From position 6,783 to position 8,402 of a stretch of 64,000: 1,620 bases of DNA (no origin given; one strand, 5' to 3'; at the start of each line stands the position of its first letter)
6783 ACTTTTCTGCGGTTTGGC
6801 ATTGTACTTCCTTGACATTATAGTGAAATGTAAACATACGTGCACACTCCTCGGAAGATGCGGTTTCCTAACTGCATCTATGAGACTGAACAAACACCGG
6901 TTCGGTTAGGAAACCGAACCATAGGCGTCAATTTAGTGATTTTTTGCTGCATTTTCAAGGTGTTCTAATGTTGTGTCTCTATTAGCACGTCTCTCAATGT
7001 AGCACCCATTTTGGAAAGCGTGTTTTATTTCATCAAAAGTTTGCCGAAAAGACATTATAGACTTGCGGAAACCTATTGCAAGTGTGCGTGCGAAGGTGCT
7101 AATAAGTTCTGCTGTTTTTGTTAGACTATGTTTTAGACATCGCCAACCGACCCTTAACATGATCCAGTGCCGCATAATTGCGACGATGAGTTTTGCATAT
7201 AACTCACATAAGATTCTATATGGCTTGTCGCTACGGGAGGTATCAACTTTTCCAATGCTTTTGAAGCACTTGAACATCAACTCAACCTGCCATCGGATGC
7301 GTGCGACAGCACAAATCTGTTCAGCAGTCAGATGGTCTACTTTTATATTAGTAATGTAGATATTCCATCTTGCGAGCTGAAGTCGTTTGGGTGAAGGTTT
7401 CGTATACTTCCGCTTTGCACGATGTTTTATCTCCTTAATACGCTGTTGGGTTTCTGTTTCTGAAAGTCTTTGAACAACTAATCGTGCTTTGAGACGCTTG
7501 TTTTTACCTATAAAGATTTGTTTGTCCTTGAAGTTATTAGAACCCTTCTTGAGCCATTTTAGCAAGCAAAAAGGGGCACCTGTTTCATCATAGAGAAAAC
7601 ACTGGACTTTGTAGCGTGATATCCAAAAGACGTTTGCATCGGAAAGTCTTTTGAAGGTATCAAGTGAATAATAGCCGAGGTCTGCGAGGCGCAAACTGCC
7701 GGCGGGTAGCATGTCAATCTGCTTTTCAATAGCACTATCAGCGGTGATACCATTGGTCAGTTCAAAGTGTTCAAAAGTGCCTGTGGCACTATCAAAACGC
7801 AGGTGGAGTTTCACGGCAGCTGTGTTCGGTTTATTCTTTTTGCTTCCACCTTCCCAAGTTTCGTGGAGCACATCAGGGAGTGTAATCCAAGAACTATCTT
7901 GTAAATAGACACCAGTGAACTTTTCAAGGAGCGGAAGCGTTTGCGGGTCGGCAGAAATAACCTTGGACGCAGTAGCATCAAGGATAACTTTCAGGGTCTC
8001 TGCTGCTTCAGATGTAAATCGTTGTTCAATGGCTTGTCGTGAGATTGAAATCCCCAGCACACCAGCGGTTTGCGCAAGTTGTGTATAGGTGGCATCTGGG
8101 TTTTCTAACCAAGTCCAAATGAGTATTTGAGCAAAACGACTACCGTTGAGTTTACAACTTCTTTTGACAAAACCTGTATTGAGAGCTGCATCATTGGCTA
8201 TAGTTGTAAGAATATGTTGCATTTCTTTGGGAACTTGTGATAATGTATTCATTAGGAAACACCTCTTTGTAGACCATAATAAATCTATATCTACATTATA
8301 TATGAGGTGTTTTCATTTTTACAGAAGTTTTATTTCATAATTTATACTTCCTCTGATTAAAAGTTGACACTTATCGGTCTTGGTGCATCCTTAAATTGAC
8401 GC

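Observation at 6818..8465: IS4-family IS inserted into a REP-containing MITE; same TIRs found on 170-bp MITEs (autonomous and non-autonomous pair)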

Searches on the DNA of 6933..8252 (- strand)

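Call 51: search_dna_similar(query=L081:912-2343:+, collection=plasmids, mode=near, max_rows=10)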
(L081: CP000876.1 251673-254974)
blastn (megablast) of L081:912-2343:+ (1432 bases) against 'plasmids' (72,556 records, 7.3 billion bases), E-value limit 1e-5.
Records with a match: 1; places in all: 1; records where one place covers at least 80% of the query: 1.
Best place of each record, by identity: >=99% 1.
By first word of the organism name: Herpetosiphon 1.
By predicted mobility (MOB-suite, as given by PLSDB): non-mobilizable 1.
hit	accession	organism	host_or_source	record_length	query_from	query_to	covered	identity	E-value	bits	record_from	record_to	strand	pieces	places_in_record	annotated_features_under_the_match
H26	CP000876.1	Herpetosiphon aurantiacus DSM 785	-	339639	1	1432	100%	100.0%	0e+0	2645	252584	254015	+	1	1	transposase IS4 family protein | hypothetical protein (x2)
